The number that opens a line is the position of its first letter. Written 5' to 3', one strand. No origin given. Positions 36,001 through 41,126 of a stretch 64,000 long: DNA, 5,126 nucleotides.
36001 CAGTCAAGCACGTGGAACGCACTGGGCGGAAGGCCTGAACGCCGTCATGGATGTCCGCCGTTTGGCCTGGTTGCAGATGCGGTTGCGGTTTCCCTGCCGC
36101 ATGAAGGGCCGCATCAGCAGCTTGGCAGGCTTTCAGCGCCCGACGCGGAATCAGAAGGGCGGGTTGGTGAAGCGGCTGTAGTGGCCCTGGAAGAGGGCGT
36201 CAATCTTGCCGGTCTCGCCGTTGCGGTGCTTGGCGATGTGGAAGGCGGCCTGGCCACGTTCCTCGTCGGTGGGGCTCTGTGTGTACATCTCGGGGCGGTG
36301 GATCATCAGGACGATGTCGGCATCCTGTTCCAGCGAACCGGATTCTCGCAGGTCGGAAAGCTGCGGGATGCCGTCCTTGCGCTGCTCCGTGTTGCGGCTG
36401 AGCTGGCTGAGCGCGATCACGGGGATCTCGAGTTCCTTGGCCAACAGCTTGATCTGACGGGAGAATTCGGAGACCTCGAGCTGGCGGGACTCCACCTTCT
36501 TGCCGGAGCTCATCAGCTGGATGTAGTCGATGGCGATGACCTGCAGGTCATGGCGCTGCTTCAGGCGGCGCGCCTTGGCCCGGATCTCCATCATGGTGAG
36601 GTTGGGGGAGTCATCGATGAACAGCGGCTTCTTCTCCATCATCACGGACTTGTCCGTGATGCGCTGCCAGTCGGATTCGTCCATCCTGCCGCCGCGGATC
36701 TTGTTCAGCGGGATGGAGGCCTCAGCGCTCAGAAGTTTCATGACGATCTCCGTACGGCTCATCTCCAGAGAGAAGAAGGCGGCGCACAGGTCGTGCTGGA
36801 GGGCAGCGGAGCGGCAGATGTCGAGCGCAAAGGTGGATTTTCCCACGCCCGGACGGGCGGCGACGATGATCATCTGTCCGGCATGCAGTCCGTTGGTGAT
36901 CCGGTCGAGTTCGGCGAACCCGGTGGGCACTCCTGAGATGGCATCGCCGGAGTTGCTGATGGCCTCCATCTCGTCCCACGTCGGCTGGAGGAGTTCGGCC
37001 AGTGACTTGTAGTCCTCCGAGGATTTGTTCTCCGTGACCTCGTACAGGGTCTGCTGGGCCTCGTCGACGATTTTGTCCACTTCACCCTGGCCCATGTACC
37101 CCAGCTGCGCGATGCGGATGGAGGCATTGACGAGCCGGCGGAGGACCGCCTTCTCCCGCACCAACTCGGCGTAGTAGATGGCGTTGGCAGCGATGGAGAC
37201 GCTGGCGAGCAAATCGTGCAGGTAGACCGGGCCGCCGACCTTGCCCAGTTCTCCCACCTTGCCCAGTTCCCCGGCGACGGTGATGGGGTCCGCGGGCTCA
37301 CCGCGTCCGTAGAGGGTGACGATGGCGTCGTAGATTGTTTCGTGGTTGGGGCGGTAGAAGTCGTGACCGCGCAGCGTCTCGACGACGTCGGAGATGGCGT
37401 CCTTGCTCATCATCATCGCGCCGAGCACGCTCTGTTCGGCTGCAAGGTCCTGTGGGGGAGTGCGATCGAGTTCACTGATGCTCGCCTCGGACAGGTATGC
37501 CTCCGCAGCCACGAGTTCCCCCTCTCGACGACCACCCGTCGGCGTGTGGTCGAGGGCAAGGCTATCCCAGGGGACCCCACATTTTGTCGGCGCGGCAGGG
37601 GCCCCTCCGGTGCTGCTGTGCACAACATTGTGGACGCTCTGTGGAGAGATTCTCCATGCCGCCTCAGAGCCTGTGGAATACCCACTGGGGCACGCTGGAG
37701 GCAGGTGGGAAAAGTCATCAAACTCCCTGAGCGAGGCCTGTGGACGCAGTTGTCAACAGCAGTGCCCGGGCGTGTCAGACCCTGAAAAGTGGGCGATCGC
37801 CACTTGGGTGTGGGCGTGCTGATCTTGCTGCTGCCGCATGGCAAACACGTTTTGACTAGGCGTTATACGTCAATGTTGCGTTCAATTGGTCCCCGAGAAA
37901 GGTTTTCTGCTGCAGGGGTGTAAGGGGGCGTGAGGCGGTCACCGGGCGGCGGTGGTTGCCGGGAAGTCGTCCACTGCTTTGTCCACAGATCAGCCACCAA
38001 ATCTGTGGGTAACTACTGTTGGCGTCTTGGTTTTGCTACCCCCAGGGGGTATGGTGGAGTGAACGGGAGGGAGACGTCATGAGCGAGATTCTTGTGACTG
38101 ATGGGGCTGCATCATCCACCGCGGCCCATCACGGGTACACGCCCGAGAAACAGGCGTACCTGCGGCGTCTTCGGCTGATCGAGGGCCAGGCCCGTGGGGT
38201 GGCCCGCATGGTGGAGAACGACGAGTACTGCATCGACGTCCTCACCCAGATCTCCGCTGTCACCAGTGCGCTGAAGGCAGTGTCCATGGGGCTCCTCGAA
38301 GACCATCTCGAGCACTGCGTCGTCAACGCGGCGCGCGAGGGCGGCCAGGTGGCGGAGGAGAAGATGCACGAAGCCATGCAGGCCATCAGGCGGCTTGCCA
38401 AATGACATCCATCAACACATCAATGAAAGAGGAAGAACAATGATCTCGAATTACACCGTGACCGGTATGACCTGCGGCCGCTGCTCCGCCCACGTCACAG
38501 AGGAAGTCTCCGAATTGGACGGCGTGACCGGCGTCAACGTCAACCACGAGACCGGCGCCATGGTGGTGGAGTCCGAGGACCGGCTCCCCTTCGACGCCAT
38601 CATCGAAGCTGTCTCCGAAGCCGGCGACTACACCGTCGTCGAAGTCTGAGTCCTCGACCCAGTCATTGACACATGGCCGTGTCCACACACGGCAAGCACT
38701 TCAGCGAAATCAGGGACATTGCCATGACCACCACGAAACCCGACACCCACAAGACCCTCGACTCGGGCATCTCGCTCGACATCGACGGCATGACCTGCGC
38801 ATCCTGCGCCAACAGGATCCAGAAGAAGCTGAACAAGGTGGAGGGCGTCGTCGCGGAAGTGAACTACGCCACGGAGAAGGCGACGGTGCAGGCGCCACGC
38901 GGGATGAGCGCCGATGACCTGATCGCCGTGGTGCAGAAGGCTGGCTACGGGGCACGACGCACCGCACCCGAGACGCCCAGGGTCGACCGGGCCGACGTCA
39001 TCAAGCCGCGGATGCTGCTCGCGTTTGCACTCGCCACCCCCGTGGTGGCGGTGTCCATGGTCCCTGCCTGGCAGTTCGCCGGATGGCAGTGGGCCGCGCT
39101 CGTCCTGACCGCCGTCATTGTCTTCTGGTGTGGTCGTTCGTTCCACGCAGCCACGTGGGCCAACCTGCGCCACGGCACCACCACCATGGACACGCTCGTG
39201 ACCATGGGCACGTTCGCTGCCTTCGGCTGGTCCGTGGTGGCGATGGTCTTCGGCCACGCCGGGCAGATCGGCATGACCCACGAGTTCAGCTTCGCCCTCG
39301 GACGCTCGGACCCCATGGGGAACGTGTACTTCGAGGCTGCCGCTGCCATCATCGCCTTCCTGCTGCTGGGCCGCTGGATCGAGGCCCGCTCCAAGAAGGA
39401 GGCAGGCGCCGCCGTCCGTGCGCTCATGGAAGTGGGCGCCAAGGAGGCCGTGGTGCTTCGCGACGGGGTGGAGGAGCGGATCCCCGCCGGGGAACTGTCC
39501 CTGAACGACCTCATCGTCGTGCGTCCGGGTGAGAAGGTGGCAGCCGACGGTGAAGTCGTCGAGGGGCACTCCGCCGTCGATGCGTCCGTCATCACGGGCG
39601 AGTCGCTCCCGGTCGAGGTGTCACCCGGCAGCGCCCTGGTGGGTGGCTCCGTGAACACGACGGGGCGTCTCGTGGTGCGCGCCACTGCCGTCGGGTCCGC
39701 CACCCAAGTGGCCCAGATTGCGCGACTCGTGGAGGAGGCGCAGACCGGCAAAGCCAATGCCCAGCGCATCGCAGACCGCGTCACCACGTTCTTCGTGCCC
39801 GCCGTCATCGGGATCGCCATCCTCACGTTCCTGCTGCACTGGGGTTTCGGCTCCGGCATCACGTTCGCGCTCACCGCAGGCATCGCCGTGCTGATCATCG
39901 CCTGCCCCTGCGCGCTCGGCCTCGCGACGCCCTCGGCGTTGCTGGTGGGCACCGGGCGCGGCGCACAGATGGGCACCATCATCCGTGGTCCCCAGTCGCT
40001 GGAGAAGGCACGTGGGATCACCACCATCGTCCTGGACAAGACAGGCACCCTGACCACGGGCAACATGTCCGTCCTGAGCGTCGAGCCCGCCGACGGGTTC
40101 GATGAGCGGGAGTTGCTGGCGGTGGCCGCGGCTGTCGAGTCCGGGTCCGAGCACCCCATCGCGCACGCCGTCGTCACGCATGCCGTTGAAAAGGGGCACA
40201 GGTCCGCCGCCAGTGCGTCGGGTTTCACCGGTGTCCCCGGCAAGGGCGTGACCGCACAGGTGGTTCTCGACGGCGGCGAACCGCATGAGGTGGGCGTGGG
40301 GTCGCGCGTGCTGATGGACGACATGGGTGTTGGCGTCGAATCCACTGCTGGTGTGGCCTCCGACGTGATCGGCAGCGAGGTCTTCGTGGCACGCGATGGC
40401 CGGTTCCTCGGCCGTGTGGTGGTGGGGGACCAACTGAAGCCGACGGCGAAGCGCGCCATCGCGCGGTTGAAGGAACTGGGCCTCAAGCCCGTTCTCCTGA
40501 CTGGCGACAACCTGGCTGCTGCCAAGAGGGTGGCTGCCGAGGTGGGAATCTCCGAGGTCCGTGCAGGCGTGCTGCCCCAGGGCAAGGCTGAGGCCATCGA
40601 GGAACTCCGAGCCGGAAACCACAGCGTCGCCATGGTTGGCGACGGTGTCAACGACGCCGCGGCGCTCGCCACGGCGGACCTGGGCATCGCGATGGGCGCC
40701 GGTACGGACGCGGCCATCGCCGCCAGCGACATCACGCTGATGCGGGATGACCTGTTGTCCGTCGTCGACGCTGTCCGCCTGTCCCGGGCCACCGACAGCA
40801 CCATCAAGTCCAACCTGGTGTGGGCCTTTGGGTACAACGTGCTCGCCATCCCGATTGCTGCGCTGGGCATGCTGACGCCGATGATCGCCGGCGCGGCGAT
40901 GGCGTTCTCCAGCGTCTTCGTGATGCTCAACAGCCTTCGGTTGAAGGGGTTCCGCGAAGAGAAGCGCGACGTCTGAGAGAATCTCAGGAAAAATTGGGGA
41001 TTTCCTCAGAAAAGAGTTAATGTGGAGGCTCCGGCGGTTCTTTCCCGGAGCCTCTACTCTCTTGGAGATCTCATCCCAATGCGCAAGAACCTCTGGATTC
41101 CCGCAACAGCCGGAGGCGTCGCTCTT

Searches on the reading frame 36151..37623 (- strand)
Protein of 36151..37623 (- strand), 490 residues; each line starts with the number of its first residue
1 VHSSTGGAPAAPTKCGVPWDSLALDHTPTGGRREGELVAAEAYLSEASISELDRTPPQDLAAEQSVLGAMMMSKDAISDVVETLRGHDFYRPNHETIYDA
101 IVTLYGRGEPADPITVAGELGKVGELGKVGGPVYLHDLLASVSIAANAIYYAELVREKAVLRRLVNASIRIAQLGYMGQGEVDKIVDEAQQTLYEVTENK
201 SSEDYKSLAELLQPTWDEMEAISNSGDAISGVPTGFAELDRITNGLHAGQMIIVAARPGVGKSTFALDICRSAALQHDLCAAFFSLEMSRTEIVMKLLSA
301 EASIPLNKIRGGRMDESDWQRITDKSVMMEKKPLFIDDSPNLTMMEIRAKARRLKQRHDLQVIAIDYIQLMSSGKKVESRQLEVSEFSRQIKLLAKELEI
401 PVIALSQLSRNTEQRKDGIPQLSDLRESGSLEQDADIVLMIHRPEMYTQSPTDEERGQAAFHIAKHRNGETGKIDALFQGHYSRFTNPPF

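Call 50: search_protein_families(library=pfam, proteins=[window:36151-37623:-], max_evalue=0.001)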
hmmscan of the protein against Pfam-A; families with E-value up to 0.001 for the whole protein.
window:36151-37623:- (490 aa): 5 families
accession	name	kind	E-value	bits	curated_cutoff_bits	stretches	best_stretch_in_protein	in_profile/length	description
PF03796.21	DnaB_C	-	2.7e-101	338.7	27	1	231-487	1-255/255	DnaB-like helicase C terminal domain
PF00772.26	DnaB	-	1.4e-32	112.2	23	1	56-157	2-103/103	DnaB-like helicase N terminal domain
PF13481.12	AAA_25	-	3.9e-14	53.2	27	1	237-410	20-192/195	AAA domain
PF06745.19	ATPase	-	2.5e-05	24.2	26.6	1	232-303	1-73/231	KaiC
PF20307.4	divDNAB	-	0.0008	18.6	26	0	183-275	3-103/356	Divergent DnaB-like ATPase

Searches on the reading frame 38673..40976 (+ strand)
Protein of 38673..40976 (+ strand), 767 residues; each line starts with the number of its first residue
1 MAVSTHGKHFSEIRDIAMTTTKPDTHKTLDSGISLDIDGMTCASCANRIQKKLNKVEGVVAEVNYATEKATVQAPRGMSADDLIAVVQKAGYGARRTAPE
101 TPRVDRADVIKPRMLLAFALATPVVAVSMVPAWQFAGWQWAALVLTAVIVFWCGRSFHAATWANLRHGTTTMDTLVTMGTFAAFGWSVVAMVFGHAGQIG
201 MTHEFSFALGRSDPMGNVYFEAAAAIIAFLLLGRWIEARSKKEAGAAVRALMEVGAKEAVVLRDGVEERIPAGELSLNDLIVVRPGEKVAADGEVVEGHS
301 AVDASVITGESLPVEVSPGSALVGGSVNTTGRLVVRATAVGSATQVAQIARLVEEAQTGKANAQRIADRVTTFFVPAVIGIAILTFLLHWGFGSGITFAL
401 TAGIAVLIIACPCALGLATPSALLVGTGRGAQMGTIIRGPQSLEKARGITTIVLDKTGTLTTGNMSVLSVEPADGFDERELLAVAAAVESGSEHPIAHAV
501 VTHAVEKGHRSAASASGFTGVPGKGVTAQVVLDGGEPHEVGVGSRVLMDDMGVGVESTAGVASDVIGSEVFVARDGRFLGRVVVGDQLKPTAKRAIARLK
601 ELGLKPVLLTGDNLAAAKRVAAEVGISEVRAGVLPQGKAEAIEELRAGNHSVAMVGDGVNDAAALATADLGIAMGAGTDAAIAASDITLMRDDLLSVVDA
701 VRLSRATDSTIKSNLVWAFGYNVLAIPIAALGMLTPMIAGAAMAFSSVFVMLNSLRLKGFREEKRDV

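Call 50: search_protein_families(library=pfam, proteins=[window:38673-40976:+], max_evalue=0.001)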
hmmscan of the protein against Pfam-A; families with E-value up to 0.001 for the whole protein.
window:38673-40976:+ (767 aa): 4 families
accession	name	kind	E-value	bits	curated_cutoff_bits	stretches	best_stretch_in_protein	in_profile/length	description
PF00122.25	E1-E2_ATPase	-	2.4e-55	187.3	28.1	1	256-432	4-180/181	E1-E2 ATPase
PF00702.32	Hydrolase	-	1.5e-30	107.4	26.4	1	449-669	1-191/191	haloacid dehalogenase-like hydrolase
PF00403.32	HMA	-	1.8e-11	44.7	24.8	1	35-92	2-61/62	Heavy-metal-associated domain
PF08282.18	Hydrolase_3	-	1.9e-07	31.5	20.9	1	642-689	196-243/255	haloacid dehalogenase-like hydrolase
